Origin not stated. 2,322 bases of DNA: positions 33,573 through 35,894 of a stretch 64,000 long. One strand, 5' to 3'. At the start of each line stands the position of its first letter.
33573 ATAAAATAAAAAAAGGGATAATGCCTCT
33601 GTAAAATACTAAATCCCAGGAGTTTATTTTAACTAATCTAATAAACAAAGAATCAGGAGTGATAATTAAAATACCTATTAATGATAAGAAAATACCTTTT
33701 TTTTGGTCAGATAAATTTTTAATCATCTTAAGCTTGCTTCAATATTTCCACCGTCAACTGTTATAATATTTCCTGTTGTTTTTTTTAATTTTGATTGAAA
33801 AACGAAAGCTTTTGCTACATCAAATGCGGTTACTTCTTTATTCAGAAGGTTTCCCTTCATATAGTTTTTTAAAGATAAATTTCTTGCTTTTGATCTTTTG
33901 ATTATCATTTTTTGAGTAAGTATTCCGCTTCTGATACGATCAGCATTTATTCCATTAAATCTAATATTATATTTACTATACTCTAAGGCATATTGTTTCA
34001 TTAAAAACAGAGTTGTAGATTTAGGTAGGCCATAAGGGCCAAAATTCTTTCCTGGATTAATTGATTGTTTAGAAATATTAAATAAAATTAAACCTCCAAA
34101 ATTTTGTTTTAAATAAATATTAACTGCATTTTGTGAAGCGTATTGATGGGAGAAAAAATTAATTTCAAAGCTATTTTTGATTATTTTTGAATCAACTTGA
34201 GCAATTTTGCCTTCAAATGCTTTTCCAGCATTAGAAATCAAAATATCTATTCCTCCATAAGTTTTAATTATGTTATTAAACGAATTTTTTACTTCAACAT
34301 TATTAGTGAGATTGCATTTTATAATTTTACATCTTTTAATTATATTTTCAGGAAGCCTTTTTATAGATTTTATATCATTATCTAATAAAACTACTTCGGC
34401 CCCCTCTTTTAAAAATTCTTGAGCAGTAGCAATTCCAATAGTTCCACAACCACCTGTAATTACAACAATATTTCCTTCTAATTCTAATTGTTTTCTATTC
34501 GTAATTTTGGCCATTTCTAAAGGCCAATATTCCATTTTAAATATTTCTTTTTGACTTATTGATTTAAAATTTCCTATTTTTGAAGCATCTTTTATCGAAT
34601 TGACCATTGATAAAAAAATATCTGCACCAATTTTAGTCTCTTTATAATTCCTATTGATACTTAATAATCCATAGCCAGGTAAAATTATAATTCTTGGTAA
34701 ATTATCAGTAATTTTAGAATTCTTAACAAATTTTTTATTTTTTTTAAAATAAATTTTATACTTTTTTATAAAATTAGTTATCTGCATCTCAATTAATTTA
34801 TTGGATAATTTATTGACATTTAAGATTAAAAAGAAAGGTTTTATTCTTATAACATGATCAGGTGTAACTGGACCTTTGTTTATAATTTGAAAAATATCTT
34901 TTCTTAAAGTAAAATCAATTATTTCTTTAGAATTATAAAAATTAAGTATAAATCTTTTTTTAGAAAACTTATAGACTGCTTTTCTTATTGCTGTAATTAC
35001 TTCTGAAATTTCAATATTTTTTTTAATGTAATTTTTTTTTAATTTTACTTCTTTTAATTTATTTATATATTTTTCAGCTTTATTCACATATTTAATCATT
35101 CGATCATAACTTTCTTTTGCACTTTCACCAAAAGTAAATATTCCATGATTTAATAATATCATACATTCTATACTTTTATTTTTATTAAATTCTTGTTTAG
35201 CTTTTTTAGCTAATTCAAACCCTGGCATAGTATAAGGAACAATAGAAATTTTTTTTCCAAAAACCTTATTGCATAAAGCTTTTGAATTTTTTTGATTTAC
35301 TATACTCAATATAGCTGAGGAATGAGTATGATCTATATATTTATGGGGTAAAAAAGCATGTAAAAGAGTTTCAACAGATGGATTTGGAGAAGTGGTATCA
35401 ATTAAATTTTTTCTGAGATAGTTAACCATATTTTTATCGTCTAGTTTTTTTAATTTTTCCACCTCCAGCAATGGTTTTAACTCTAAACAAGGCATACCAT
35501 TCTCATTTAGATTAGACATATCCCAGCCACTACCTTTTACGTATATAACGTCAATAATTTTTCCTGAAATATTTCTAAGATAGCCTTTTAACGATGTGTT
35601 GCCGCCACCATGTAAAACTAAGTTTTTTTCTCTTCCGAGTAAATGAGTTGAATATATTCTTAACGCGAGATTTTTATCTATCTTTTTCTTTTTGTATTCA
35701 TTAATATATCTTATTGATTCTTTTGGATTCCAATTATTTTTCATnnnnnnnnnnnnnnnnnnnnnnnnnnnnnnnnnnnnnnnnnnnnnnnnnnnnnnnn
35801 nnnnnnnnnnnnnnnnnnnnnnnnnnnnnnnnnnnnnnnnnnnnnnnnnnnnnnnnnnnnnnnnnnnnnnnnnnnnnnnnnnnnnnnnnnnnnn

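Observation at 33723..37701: mtnP-mtnA translationally coupled to an aldolase-SDR fusion: candidate single-polypeptide DHAP shunt for methylthioadenosine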

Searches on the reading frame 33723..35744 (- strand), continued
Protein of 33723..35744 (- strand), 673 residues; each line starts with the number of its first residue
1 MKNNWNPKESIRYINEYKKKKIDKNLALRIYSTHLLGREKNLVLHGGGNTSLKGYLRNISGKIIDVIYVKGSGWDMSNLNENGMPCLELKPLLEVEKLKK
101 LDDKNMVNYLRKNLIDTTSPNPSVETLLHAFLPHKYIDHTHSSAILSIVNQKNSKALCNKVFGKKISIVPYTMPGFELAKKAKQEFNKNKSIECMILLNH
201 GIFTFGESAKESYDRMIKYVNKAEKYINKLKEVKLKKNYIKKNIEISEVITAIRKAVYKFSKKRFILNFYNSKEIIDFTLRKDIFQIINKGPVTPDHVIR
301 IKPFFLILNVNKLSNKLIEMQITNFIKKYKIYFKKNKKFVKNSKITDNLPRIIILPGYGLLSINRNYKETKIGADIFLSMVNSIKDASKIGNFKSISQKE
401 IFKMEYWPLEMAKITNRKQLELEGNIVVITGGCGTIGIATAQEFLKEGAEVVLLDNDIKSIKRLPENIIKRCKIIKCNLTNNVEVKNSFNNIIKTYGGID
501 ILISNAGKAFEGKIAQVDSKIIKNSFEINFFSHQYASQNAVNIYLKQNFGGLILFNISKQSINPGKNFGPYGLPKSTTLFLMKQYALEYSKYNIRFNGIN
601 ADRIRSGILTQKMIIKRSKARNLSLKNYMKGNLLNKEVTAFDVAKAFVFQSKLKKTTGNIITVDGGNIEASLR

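Call 81: search_protein_families(library=pfam, proteins=[L107:1845-2999:+, L107:2974-4164:+, L107:4176-5012:+, L107:5016-5960:+, L107:8053-8973:+, L107:8978-9979:+, L107:9945-11062:+, L021:11111-12043:-, L099:6352-6768:+, L099:178-1443:+], max_evalue=0.0001)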
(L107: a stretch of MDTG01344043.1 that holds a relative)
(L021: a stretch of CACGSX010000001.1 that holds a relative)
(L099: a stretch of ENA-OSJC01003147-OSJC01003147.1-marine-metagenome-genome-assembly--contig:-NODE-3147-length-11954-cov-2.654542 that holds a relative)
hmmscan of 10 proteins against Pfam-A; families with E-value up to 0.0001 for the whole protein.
L107:1845-2999:+ (384 aa): 3 families
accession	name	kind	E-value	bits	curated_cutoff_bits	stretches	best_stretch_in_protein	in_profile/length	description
PF22725.1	GFO_IDH_MocA_C3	-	1.6e-32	112.6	27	1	146-278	1-124/124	GFO/IDH/MocA C-terminal domain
PF02894.22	GFO_IDH_MocA_C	-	1.8e-19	70.9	22.9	1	150-383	1-217/218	Oxidoreductase family, C-terminal alpha/beta domain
PF01408.29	GFO_IDH_MocA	-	4.7e-18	66.4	24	1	9-136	2-118/120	Oxidoreductase family, NAD-binding Rossmann fold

L107:2974-4164:+ (396 aa): 4 families
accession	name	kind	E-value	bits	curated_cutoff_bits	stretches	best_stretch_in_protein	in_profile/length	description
PF01408.29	GFO_IDH_MocA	-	1e-26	94.4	24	1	19-144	1-118/120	Oxidoreductase family, NAD-binding Rossmann fold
PF22725.1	GFO_IDH_MocA_C3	-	5.1e-26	91.5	27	1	156-293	3-123/124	GFO/IDH/MocA C-terminal domain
PF02894.22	GFO_IDH_MocA_C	-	9.5e-17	62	22.9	1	158-391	1-217/218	Oxidoreductase family, C-terminal alpha/beta domain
PF03447.22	NAD_binding_3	-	4.4e-05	24.6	24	1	25-140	1-111/116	Homoserine dehydrogenase, NAD binding domain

L107:4176-5012:+ (278 aa): 1 family
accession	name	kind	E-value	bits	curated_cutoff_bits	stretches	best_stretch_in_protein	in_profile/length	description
PF01261.30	AP_endonuc_2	-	5.4e-37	128.3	31.1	1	22-243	2-233/249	Xylose isomerase-like TIM barrel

L107:5016-5960:+ (314 aa): 1 family
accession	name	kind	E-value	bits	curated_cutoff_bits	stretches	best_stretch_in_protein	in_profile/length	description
PF00294.29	PfkB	-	6.5e-41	141.1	25.8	1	27-295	19-296/302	pfkB family carbohydrate kinase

L107:8053-8973:+ (306 aa): 2 families
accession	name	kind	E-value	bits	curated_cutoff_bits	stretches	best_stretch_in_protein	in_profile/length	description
PF00456.26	Transketolase_N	-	3.1e-15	56.4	22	1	88-262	56-244/334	Transketolase, thiamine diphosphate binding domain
PF13292.11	DXP_synthase_N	-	7.8e-07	29.1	21.2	1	83-233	57-204/274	1-deoxy-D-xylulose-5-phosphate synthase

L107:8978-9979:+ (333 aa): 2 families
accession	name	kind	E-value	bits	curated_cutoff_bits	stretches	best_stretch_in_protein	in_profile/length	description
PF02779.29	Transket_pyr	-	6e-22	78.5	27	1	8-164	9-172/174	Transketolase, pyrimidine binding domain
PF02780.25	Transketolase_C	-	1.7e-14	54.3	25.9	1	175-293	1-120/124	Transketolase, C-terminal domain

L107:9945-11062:+ (372 aa): 1 family
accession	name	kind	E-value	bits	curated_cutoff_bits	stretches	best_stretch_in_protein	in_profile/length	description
PF00016.26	RuBisCO_large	-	1.9e-22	80.3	30.1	1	130-366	5-261/299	Ribulose bisphosphate carboxylase large chain, catalytic domain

L021:11111-12043:- (310 aa): 1 family
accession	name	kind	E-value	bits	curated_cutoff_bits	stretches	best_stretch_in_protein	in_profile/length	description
PF02230.22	Abhydrolase_2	-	3.3e-05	24.3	23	1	122-175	83-136/217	Phospholipase/Carboxylesterase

L099:6352-6768:+ (138 aa): 0 families

L099:178-1443:+ (421 aa): 2 families
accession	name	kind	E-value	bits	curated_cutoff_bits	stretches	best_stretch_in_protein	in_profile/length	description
PF13416.11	SBP_bac_8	-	8.8e-32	111.4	27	1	43-343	3-264/279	Bacterial extracellular solute-binding protein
PF01547.30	SBP_bac_1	-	3.4e-29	103.3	26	1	40-324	11-303/307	Bacterial extracellular solute-binding protein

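Call 85: predict_structure(alignment_id=A3)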
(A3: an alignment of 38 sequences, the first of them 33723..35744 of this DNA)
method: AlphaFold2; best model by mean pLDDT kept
length: 673 residues; sequences in the alignment: 38
mean_pLDDT: 85.3   pTM: 0.83
mean pLDDT of the five models: 85.3, 85.3, 84.9, 82.1, 80.7
residues with pLDDT >= 90: 316; 70-90: 287; 50-70: 48; < 50: 22
segments of 3 or more residues with pLDDT < 50: 297-299, 408-414, 561-565, 668-673
pLDDT, mean of each block of 10 residues (from residue 1): 91 96 94 87 67 90 93 82 92 91 84 88 86 92 85 90 90 81 92 88 93 94 92 82 87 94 94 92 83 57 82 88 93 86 78 93 91 81 85 77 59 62 95 89 96 92 90 94 97 97 84 71 82 95 94 82 48 74 90 91 71 79 85 83 93 84 66 44
secondary structure, 60 per line:
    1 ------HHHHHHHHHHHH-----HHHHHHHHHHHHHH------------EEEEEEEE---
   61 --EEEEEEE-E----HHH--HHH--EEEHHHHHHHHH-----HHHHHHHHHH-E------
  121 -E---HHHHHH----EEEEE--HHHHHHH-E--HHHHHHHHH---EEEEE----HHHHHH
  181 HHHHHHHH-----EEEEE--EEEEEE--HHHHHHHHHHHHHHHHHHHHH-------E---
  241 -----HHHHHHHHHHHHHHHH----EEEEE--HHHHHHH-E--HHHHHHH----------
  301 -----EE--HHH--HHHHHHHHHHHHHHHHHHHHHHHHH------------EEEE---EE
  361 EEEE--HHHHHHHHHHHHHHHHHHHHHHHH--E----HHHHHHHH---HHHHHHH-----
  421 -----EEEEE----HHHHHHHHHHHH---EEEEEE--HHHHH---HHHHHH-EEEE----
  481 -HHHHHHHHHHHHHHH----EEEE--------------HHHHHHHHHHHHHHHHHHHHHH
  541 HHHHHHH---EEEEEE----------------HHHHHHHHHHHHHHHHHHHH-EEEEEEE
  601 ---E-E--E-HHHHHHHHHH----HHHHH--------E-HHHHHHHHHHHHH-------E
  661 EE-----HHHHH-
elements in order (helices of 4 or more, strands of 3 or more residues): H7-18 H24-37 E50-57 E63-69 E86-88 H89-97 H103-112 H126-131 E136-140 H143-149 H154-162 E166-170 H175-188 E194-198 E201-206 H209-229 H246-261 E266-270 H273-279 H284-290 H315-339 E352-355 E359-364 H367-390 H398-405 H409-415 E426-430 H435-446 E450-455 H458-462 H466-471 E473-476 H482-496 E501-504 H519-547 E551-556 H573-592 E594-600 H611-620 H625-629 H640-652 E660-662 H668-672

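Call 87: fold_search(model_id=the predicted structure, library=pdb)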
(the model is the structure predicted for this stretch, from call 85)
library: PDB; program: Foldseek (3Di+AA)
matches with E <= 10: 2000; with E <= 0.001: 1994
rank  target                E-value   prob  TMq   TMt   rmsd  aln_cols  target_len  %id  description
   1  3m4r                  3.9e-20  1.00  0.30  0.93   2.1       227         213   38  Structure of the N-terminal Class II Aldolase domain of a conserved protein from Thermoplasma acidophilum (released 2010-04-14)
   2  6zyz_B                5.0e-17  1.00  0.32  0.79   4.2       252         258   27  Structure of the borneol dehydrogenases of Salvia rosmarinus with NAD+ (released 2021-02-17)
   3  1yxm_B                9.7e-17  1.00  0.31  0.71   3.7       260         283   23  Crystal structure of peroxisomal trans 2-enoyl CoA reductase (released 2005-03-15)
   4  1yxm_A                1.3e-16  1.00  0.30  0.65   4.8       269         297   23  Crystal structure of peroxisomal trans 2-enoyl CoA reductase (released 2005-03-15)
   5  6zyz_A                1.4e-16  1.00  0.32  0.78   4.3       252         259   27  Structure of the borneol dehydrogenases of Salvia rosmarinus with NAD+ (released 2021-02-17)
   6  3wds_A                1.7e-16  1.00  0.33  0.82   3.3       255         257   23  Crystal structure of 3-quinuclidinone reductase from Agrobacterium tumefaciens (released 2014-06-25)
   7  8y46_A                2.1e-16  1.00  0.32  0.82   3.5       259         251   25  Crystal structure of L-2-keto-3-deoxyfuconate 4-dehydrogenase bound to L-KDF or L-2,4-DKDF (released 2024-07-10)
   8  8xwk_C                3.2e-16  1.00  0.32  0.81   3.5       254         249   24  Crystal structure of L-2-keto-3-deoxyfuconate 4-dehydrogenase from Herbaspillum huttiense (apo form) (released 2024-07-10)
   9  6f9q_D                3.4e-16  1.00  0.33  0.80   3.7       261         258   24  Binary complex of a 7S-cis-cis-nepetalactol cyclase from Nepeta mussinii with NAD+ (released 2018-12-12)
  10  8xwk_D                4.8e-16  1.00  0.32  0.81   3.8       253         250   25  Crystal structure of L-2-keto-3-deoxyfuconate 4-dehydrogenase from Herbaspillum huttiense (apo form) (released 2024-07-10)
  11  4e4y                  5.3e-16  1.00  0.31  0.79   3.8       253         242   26  The crystal structure of a short chain dehydrogenase family protein from Francisella tularensis subsp. tularensis SCHU S (released 2012-03-28)
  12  3tzq_C                5.6e-16  1.00  0.32  0.79   4.9       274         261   22  Crystal structure of a short-chain type dehydrogenase/reductase from Mycobacterium marinum (released 2011-10-05)
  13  4dqx_D                6.3e-16  1.00  0.33  0.84   3.3       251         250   23  Crystal structure of a short chain dehydrogenase from Rhizobium etli CFN 42 (released 2012-02-29)
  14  6f9q_A                7.8e-16  1.00  0.33  0.81   3.7       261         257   24  Binary complex of a 7S-cis-cis-nepetalactol cyclase from Nepeta mussinii with NAD+ (released 2018-12-12)
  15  6h0m                  9.2e-16  1.00  0.33  0.82   2.8       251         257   24  17beta-hydroxysteroid dehydrogenase type 14 mutant K158A in complex with Nicotinamide Adenine Dinucleotide (released 2019-07-31)
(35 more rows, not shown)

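Call 90: search_solved_structures(query=L099:6352-6765:+, max_evalue=1, show_alignments=1)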
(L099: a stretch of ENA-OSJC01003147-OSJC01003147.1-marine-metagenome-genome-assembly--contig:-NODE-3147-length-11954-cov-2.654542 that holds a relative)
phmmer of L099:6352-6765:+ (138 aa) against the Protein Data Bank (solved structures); distinct sequences matched with E-value up to 1: 2.
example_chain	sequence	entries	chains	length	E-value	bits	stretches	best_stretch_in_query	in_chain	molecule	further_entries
4zv6_B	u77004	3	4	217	0.57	13.2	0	2-29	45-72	Octarellin V.1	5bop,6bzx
1ujy_A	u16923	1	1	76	0.68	13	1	69-96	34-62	Rho guanine nucleotide exchange factor 6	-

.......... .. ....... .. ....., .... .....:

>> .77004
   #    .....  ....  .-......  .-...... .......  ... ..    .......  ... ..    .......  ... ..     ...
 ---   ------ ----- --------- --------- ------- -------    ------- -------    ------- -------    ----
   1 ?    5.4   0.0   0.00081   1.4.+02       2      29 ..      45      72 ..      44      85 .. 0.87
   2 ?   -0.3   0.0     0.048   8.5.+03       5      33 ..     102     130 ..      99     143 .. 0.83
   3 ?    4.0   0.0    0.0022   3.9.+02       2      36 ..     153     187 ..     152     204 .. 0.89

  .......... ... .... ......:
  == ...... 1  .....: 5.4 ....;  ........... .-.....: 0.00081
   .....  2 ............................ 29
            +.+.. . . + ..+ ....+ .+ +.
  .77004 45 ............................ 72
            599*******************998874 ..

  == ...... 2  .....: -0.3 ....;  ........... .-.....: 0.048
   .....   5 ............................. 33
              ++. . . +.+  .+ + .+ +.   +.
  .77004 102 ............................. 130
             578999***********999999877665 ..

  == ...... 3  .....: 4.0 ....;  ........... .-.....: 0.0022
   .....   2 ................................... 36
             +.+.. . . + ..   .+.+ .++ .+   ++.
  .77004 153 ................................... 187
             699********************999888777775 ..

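Call 92: search_protein_families(library=pfam, proteins=[L099:6781-7074:+], max_evalue=10)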
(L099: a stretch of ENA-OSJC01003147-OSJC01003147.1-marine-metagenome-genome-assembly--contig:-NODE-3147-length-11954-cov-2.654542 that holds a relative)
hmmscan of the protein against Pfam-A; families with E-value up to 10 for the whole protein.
L099:6781-7074:+ (98 aa): 1 family
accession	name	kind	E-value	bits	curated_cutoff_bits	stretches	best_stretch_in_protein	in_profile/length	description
PF07045.17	DUF1330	-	1.1e-22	80.7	23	1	3-81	1-80/94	Domain of unknown function (DUF1330)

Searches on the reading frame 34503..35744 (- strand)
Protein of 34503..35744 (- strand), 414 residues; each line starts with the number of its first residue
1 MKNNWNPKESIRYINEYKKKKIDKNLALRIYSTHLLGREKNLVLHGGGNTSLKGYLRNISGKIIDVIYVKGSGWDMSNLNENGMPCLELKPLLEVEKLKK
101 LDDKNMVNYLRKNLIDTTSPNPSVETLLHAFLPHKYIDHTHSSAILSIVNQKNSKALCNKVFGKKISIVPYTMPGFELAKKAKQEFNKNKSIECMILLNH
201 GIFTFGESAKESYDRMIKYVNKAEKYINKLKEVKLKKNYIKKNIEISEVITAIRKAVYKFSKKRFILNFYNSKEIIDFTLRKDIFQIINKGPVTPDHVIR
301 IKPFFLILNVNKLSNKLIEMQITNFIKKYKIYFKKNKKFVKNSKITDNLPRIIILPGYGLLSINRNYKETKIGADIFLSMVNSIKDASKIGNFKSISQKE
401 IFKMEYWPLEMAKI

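Call 5: search_protein_families(library=ncbifam, proteins=[window:34503-35744:-], max_evalue=1)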
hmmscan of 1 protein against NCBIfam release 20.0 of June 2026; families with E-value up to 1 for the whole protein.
seq(414 aa): 23 families
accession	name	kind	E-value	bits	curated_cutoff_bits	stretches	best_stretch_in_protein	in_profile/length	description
NF006192.0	PRK08324.1-6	equivalog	6.2e-132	441.3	639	1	1-414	1-426/685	bifunctional aldolase/short-chain dehydrogenase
NF006195.0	PRK08324.2-3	equivalog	3.9e-128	428.5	931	1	1-414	1-415/678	bifunctional aldolase/short-chain dehydrogenase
NF006196.0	PRK08324.2-4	equivalog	7.9e-116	388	831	1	15-414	6-398/657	bifunctional aldolase/short-chain dehydrogenase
NF006194.0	PRK08324.2-2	equivalog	1.9e-108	364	686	1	1-414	1-429/703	bifunctional aldolase/short-chain dehydrogenase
NF006193.0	PRK08324.2-1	subfamily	4.7e-95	319.2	1213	1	1-414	1-446/705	bifunctional aldolase/short-chain dehydrogenase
NF006190.0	PRK08324.1-4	equivalog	6.6e-89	298.8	1014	1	15-413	7-415/689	bifunctional aldolase/short-chain dehydrogenase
NF006197.0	PRK08324.2-5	equivalog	1.1e-85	288.3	627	1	21-414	12-408/583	bifunctional aldolase/short-chain dehydrogenase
TIGR02632.1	RhaD_aldol-ADH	equivalog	8e-75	252.5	567.75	1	30-414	5-403/676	bifunctional rhamnulose-1-phosphate aldolase/short-chain dehydrogenase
NF006189.0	PRK08324.1-3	equivalog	1.7e-69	234.9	634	1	21-414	21-427/701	bifunctional rhamnulose-1-phosphate aldolase/short-chain dehydrogenase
NF006191.0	PRK08324.1-5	equivalog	3.1e-64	217.6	1240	1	22-414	24-433/706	bifunctional aldolase/short-chain dehydrogenase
NF006188.0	PRK08324.1-1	equivalog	5.2e-45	153.9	1152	1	30-414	11-409/679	bifunctional aldolase/short-chain dehydrogenase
NF002963.0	PRK03634.1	equivalog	4.4e-08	32.5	170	1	157-242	171-253/274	rhamnulose-1-phosphate aldolase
NF005123.0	PRK06557.1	subfamily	1.2e-07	31.6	251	1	97-215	75-181/223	L-ribulose-5-phosphate 4-epimerase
NF040649.1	FucA_Meth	equivalog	2.9e-06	27.3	250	1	59-215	9-162/179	L-fuculose phosphate aldolase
NF006208.0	PRK08333.1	equivalog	6.8e-06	25.9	267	1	58-218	28-172/189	aldolase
TIGR03328.1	salvage_mtnB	equivalog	0.0014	18.1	137.05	1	114-213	56-175/194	methylthioribulose 1-phosphate dehydratase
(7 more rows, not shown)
